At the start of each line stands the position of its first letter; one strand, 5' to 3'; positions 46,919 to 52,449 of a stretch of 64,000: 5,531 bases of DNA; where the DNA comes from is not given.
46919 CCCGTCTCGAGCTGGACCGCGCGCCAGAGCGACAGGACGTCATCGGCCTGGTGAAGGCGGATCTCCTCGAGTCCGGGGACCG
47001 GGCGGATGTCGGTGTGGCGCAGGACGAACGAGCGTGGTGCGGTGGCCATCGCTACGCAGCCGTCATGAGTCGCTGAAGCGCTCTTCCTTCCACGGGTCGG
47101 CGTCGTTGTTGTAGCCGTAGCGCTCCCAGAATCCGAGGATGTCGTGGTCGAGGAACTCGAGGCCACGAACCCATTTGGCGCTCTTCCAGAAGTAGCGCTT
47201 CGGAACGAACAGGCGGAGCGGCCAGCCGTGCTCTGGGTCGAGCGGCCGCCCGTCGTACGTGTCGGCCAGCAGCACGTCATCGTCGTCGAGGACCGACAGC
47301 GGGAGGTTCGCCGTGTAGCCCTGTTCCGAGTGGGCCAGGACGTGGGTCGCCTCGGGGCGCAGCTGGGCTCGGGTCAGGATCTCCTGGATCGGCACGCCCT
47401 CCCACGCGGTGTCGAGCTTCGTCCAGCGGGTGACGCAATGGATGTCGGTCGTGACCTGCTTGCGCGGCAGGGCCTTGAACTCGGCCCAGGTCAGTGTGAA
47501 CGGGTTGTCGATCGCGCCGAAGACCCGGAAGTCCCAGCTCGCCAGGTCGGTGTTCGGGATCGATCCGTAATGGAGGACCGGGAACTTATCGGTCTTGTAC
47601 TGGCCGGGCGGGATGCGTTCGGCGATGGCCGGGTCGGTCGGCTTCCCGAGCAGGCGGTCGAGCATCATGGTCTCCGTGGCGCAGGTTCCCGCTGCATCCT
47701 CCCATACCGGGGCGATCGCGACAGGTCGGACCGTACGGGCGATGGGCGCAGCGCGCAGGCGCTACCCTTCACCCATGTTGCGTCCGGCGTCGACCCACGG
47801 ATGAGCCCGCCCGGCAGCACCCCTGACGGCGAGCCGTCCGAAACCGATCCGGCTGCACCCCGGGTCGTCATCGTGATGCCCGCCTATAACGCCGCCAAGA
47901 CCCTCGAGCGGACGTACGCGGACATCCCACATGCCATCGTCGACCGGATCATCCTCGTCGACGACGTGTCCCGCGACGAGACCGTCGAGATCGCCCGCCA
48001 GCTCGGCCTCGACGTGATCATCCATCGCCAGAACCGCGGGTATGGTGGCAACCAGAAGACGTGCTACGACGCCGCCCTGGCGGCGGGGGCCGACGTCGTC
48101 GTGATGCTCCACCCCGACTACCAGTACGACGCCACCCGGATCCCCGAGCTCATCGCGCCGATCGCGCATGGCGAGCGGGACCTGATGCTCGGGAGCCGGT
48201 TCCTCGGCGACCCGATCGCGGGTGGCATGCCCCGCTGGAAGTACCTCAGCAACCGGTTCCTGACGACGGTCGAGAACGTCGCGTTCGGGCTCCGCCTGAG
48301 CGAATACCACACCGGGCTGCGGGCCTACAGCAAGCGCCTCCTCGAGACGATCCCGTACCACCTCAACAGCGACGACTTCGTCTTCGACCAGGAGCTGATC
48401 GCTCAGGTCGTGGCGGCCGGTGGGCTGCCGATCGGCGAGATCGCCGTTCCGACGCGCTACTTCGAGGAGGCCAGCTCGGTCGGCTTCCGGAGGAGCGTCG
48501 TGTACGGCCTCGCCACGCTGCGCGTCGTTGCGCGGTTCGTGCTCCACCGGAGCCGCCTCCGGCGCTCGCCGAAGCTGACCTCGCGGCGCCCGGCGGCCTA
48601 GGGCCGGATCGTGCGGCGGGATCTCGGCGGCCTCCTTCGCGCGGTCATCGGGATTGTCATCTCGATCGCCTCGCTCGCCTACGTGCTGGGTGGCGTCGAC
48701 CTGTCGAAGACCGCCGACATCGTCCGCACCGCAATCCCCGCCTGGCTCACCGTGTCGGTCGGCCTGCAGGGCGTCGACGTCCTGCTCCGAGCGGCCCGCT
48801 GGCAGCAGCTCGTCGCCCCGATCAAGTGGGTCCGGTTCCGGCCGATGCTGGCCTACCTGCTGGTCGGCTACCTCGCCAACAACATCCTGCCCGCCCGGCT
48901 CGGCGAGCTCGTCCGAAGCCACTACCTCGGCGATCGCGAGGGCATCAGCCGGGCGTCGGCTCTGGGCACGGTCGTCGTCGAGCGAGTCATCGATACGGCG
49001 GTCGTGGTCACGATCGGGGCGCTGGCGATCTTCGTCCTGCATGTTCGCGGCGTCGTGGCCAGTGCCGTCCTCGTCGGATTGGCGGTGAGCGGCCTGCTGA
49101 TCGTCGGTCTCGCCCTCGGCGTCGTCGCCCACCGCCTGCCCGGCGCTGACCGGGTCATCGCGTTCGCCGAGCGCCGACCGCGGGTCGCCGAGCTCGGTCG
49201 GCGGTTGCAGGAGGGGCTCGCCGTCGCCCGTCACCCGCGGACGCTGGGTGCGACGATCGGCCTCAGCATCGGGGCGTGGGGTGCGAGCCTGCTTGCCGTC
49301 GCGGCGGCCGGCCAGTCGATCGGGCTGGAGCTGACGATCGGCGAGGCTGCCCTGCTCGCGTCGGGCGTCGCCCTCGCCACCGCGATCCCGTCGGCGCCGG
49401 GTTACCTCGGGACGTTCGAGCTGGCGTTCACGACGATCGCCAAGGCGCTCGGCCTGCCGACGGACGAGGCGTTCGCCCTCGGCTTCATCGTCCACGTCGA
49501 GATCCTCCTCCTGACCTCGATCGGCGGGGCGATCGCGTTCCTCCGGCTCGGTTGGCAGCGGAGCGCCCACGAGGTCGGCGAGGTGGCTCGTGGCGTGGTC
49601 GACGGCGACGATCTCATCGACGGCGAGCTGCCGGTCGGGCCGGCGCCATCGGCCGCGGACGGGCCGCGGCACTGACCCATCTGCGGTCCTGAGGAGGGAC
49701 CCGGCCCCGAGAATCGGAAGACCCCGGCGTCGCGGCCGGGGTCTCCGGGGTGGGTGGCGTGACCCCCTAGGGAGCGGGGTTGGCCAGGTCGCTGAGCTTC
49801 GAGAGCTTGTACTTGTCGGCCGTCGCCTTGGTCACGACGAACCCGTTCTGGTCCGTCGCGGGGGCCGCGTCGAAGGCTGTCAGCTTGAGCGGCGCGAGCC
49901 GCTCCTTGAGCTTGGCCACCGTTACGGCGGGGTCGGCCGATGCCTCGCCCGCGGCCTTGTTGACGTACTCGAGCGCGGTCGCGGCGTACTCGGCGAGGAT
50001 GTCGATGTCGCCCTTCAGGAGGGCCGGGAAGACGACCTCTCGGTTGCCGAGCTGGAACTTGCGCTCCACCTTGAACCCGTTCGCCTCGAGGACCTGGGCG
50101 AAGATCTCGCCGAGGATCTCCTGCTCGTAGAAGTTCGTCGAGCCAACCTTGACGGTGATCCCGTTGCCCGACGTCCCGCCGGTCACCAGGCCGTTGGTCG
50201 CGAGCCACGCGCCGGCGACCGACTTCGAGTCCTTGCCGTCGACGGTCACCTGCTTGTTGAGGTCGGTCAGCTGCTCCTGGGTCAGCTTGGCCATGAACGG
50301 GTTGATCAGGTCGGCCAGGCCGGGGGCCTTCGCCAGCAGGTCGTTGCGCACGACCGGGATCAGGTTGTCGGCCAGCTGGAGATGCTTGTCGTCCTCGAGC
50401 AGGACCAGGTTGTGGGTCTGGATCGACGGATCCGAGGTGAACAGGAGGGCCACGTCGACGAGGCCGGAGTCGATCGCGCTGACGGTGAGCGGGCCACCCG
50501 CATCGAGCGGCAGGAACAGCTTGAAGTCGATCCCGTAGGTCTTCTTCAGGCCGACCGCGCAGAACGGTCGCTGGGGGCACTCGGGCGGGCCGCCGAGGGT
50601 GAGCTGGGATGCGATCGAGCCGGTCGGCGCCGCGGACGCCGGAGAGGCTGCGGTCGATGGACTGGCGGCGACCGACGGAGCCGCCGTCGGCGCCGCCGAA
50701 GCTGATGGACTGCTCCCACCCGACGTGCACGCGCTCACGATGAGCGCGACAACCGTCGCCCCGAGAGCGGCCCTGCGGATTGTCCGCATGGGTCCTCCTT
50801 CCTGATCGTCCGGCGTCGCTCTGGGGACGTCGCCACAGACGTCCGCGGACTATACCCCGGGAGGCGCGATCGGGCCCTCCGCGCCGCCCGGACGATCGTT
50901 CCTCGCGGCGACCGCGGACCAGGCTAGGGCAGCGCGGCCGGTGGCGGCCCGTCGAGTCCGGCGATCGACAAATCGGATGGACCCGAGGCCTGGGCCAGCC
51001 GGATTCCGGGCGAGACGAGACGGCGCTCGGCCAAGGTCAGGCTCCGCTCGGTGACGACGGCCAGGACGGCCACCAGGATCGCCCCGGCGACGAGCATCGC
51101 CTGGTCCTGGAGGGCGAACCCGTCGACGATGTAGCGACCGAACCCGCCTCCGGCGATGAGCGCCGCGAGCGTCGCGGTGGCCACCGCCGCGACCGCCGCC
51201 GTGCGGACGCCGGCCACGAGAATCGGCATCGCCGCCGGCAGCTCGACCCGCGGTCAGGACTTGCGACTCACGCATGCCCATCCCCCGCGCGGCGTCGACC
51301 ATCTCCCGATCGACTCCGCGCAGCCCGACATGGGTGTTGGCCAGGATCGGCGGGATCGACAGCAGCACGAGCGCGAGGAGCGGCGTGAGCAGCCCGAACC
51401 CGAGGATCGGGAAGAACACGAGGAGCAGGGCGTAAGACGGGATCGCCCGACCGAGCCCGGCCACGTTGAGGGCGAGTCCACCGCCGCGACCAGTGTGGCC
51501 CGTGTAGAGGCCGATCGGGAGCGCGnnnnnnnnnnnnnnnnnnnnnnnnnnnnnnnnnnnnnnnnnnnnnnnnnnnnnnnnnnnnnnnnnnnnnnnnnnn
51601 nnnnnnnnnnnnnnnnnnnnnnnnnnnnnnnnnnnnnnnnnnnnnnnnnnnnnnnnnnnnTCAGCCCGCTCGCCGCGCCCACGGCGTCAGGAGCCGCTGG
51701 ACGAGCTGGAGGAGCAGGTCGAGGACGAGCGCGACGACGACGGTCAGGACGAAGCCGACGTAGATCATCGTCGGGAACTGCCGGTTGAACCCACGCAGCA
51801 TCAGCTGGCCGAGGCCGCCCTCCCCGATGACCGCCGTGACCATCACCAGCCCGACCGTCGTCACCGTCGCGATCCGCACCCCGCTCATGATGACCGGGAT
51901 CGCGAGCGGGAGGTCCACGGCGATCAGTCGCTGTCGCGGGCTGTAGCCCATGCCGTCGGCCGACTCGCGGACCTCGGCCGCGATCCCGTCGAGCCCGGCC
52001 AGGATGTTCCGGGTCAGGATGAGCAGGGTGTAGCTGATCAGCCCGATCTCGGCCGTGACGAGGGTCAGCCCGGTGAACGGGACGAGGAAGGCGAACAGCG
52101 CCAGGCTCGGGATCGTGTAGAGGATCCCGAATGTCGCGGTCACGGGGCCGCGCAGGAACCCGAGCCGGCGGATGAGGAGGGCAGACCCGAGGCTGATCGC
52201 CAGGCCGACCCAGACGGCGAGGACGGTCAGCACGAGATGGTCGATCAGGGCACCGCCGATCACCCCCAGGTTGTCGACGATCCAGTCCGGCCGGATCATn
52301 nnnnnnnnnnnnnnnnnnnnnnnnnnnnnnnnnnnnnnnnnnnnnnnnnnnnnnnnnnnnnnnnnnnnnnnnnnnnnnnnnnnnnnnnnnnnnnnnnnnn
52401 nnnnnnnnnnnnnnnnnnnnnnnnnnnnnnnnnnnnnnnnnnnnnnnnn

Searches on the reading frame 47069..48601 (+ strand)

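Call 13: search_protein_families(library=pfam, proteins=[window:47069-48601:+], max_evalue=0.001)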
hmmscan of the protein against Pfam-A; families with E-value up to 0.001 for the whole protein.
window:47069-48601:+ (510 aa): 1 family
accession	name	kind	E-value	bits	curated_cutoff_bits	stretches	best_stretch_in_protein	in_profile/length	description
PF00535.33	Glycos_transf_2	-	4.3e-19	69.5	23.3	1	268-427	2-166/168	Glycosyl transferase family 2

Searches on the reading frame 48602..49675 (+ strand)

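Call 13: search_protein_families(library=pfam, proteins=[window:48602-49675:+], max_evalue=0.001)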
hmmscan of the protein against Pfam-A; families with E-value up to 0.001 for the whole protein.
window:48602-49675:+ (357 aa): 1 family
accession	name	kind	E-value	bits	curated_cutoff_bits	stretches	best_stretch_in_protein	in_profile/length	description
PF03706.18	LPG_synthase_TM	-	1.6e-45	156.3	33.4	1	15-307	2-300/302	Lysylphosphatidylglycerol synthase TM region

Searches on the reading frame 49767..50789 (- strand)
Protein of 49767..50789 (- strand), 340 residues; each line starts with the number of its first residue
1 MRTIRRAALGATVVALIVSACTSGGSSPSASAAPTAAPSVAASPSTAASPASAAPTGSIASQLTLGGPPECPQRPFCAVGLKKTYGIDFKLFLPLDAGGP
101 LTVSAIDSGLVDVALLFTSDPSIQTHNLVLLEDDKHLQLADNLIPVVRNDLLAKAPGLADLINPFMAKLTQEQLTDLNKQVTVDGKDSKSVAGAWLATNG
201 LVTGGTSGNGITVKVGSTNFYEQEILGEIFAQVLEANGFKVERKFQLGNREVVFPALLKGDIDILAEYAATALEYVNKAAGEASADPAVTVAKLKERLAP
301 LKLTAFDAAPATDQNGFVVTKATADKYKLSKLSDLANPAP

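Call 13: search_protein_families(library=pfam, proteins=[window:49767-50789:-], max_evalue=0.001)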
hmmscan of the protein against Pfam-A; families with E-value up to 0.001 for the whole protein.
window:49767-50789:- (340 aa): 1 family
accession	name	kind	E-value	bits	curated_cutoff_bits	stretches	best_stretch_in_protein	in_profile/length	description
PF04069.17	OpuAC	-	8.6e-51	173.4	21.2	2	212-339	2-112/257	Substrate binding domain of ABC-type glycine betaine transport system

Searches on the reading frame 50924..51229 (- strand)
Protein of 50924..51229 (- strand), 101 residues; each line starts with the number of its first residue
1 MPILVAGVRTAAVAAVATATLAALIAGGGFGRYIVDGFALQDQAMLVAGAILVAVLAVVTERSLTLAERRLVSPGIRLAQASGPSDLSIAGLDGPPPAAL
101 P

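Call 13: search_protein_families(library=pfam, proteins=[window:50924-51229:-], max_evalue=0.001)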
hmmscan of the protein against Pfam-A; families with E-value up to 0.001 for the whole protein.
window:50924-51229:- (101 aa): 1 family
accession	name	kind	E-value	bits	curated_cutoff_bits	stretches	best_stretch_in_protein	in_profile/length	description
PF00528.27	BPD_transp_1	-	0.00027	21.2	26.4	1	1-71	107-182/184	Binding-protein-dependent transport system inner membrane component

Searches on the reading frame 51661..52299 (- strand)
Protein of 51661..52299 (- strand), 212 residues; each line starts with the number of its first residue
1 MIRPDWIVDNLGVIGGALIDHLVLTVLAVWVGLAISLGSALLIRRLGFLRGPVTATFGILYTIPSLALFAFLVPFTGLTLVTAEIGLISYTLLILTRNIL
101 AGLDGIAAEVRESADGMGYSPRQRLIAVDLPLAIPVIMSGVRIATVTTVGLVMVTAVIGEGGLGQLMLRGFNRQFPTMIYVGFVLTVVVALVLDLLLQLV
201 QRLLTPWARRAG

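Call 13: search_protein_families(library=pfam, proteins=[window:51661-52299:-], max_evalue=0.001)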
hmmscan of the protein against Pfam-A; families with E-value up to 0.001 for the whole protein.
window:51661-52299:- (212 aa): 1 family
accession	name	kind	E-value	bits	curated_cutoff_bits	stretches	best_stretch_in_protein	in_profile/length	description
PF00528.27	BPD_transp_1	-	5.9e-18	65.7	26.4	1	34-209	3-183/184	Binding-protein-dependent transport system inner membrane component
